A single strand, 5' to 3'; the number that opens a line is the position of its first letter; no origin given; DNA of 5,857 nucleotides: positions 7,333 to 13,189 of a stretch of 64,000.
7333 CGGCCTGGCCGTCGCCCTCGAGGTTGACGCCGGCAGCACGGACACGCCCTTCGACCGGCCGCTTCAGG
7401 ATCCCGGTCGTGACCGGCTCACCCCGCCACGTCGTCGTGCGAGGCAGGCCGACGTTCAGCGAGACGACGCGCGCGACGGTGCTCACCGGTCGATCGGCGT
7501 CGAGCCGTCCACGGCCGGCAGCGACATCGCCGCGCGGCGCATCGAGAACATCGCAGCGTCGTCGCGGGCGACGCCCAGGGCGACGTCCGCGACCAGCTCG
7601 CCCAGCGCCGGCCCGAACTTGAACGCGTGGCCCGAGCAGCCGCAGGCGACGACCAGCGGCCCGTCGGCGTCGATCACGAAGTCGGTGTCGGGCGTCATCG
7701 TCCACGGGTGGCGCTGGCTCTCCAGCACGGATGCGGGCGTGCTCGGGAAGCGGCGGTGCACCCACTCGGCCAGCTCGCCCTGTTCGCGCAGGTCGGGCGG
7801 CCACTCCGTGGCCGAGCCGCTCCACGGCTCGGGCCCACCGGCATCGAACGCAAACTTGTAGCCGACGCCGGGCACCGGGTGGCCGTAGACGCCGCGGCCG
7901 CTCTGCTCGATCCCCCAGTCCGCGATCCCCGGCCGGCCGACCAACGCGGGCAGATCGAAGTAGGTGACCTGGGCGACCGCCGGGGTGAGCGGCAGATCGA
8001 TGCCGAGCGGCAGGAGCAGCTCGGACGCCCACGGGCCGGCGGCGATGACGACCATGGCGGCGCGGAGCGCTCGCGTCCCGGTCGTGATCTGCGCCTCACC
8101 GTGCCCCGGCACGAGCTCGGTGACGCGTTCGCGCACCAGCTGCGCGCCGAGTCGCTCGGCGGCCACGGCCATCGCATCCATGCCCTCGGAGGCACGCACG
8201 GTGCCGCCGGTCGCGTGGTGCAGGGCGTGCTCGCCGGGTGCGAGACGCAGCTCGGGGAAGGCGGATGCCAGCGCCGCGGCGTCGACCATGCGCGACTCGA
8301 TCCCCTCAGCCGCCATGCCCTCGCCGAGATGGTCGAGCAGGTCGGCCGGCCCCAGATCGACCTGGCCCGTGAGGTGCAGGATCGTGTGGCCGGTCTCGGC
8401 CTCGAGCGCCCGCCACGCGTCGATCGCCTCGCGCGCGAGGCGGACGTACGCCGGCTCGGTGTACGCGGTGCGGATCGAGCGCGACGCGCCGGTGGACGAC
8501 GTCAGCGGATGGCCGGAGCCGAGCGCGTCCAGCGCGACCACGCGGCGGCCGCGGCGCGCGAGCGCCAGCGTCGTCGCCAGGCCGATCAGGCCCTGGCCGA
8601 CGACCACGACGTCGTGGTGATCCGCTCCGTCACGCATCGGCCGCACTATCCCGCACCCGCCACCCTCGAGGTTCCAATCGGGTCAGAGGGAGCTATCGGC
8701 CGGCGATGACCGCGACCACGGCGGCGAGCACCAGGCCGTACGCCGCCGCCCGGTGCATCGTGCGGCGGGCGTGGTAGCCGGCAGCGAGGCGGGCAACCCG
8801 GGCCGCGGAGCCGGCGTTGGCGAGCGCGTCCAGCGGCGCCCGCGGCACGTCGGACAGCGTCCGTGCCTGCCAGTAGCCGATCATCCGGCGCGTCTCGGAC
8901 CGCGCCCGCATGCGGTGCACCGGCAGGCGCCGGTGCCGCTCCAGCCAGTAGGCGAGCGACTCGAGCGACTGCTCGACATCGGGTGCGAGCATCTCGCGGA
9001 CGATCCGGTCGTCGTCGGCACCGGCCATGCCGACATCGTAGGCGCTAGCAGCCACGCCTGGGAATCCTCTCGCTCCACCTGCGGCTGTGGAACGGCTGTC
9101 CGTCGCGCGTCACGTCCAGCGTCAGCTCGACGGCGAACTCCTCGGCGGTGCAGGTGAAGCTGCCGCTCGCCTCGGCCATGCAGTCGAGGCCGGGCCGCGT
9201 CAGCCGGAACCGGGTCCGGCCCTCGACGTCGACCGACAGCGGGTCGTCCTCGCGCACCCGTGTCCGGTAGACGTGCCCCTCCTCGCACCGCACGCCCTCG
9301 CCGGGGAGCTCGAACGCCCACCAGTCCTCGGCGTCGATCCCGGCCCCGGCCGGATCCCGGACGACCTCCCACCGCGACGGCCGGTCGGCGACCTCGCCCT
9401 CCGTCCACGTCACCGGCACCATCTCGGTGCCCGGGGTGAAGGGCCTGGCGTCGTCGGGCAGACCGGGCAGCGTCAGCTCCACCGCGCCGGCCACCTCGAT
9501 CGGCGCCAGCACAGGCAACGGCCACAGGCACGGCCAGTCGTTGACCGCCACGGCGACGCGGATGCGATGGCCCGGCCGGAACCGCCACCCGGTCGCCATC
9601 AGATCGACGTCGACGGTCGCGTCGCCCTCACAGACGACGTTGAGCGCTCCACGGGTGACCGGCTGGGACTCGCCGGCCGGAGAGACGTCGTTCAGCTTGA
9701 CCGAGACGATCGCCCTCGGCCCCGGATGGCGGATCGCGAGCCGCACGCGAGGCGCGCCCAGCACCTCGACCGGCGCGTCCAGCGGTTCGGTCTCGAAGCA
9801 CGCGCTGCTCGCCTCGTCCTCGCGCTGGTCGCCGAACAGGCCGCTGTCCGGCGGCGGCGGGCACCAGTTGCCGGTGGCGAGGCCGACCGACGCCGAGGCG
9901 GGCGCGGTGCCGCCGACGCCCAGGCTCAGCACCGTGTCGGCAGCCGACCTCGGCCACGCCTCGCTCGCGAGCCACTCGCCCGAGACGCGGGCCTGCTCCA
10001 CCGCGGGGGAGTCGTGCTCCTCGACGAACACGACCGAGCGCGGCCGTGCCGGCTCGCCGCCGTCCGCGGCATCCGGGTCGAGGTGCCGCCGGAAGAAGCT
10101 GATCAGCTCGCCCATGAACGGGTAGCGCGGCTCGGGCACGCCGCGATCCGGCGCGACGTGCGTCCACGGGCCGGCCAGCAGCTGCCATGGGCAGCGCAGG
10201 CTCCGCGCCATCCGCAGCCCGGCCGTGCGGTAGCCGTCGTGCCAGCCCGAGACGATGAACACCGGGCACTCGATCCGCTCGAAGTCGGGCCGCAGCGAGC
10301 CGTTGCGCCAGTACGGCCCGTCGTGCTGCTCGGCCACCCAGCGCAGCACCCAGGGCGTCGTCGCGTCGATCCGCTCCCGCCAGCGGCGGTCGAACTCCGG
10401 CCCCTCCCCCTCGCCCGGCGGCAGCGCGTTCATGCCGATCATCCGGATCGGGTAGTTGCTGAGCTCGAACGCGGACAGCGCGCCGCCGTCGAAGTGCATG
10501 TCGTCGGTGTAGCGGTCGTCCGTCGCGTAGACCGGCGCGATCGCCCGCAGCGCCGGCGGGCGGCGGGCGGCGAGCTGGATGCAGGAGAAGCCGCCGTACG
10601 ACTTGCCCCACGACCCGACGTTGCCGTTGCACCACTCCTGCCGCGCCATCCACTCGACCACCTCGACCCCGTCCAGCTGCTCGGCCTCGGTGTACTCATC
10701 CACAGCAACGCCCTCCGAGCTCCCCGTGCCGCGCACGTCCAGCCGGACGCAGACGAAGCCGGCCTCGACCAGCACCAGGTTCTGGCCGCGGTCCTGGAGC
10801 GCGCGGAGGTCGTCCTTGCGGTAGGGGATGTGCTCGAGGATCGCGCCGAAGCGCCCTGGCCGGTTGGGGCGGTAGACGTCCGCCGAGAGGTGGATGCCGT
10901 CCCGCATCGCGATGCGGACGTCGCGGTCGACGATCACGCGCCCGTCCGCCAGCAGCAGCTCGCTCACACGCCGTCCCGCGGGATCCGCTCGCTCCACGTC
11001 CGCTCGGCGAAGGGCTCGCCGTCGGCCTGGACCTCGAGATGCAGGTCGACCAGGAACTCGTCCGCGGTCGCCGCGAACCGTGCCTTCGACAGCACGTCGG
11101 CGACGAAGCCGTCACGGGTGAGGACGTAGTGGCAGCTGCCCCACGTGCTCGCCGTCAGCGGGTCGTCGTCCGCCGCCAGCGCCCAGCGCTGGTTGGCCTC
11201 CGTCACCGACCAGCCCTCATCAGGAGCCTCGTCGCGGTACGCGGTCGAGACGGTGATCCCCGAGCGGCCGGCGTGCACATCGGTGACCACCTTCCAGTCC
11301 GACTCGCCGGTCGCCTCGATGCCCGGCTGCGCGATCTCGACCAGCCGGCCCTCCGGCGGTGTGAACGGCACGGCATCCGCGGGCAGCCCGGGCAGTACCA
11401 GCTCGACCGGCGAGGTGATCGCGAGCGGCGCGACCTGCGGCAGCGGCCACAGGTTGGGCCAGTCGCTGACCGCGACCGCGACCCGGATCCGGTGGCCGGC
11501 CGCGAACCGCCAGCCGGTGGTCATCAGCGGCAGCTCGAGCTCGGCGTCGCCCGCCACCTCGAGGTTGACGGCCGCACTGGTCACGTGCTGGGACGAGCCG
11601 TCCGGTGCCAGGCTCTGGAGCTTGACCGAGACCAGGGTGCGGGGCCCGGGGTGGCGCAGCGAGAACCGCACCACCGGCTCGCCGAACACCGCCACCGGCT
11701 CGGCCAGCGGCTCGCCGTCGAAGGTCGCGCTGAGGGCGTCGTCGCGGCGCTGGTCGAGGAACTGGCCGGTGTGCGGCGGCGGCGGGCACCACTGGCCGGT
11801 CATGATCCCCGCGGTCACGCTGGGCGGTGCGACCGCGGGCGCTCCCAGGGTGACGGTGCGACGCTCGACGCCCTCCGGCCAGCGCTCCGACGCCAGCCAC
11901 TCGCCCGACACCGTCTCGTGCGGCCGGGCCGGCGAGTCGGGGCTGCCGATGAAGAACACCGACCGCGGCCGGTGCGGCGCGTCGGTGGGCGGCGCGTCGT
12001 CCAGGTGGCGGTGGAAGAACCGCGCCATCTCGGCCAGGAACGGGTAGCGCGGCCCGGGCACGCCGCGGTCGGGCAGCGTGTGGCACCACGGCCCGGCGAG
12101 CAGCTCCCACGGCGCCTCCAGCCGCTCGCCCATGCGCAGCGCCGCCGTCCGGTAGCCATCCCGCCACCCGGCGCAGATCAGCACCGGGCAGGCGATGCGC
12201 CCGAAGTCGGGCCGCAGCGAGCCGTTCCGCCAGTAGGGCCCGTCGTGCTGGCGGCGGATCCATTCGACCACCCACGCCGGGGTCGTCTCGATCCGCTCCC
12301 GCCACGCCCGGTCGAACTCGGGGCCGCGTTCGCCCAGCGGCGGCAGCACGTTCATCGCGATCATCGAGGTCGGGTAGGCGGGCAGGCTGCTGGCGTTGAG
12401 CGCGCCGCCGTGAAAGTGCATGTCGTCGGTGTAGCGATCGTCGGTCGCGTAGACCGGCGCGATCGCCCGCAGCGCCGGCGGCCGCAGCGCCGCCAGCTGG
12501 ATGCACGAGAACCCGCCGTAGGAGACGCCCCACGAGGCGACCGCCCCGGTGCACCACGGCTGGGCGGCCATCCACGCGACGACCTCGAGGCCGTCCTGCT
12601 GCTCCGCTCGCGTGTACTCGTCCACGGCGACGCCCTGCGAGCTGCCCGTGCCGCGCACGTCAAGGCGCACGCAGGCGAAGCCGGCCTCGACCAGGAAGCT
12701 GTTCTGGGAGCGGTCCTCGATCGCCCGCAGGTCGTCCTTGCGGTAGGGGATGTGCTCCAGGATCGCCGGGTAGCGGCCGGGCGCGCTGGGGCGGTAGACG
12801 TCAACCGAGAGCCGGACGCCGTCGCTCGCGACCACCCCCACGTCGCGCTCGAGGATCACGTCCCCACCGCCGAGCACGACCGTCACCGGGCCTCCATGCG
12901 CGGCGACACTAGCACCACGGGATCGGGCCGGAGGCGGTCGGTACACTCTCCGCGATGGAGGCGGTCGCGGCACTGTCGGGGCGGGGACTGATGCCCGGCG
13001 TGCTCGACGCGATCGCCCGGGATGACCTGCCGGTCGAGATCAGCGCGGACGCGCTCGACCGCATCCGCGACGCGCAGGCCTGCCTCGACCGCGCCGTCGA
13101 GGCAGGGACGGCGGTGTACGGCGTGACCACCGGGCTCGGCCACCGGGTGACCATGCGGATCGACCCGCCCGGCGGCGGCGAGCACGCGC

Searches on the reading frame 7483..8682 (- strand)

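Call 88: search_protein_families(library=pfam, proteins=[window:7483-8682:-], max_evalue=0.000001)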
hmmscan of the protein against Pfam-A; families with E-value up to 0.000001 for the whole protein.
window:7483-8682:- (399 aa): 1 family
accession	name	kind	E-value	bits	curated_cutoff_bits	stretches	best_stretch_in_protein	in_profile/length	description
PF01266.30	DAO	-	1.6e-47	163.2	27.9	1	24-366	1-352/353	FAD dependent oxidoreductase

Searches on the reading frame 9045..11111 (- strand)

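Call 80: search_protein_families(library=pfam, proteins=[window:9045-11111:-], max_evalue=0.00001)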
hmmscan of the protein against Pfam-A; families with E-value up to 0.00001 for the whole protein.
window:9045-11111:- (688 aa): 3 families
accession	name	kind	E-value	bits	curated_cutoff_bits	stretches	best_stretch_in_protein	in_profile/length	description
PF02129.25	Peptidase_S15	-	4.3e-56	190.9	23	1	71-319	1-261/262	X-Pro dipeptidyl-peptidase (S15 family)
PF08530.16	PepX_C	-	2.9e-24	86.6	22.5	1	371-532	9-187/217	X-Pro dipeptidyl-peptidase C-terminal non-catalytic domain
PF00326.27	Peptidase_S9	-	4.3e-07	30.1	22.6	1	112-199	7-100/213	Prolyl oligopeptidase family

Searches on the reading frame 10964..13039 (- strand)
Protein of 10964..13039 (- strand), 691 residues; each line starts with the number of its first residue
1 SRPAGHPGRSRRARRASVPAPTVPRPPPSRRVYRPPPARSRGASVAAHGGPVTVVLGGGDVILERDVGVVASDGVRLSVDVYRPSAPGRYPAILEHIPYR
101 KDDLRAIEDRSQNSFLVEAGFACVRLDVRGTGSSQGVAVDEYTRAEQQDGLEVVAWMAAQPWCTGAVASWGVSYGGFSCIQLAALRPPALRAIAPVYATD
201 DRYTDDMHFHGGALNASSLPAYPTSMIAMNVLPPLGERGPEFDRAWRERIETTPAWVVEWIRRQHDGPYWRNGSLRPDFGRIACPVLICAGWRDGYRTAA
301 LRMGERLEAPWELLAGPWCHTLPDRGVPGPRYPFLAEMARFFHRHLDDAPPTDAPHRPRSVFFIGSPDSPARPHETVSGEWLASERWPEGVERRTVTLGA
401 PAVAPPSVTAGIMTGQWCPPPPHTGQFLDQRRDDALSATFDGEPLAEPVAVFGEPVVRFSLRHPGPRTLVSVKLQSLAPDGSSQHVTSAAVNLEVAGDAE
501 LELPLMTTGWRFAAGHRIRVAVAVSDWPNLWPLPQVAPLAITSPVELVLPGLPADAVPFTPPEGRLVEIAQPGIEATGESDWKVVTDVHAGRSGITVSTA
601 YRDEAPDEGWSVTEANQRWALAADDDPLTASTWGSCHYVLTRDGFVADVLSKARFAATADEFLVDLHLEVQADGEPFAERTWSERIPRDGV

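Call 80: search_protein_families(library=pfam, proteins=[window:10964-13039:-], max_evalue=0.00001)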
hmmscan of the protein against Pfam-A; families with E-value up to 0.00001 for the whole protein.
window:10964-13039:- (691 aa): 2 families
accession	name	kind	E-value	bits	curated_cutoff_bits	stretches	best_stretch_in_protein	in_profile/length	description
PF02129.25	Peptidase_S15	-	9.5e-57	193.1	23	1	73-321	1-261/262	X-Pro dipeptidyl-peptidase (S15 family)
PF08530.16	PepX_C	-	3.6e-15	56.9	22.5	1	378-539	18-193/217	X-Pro dipeptidyl-peptidase C-terminal non-catalytic domain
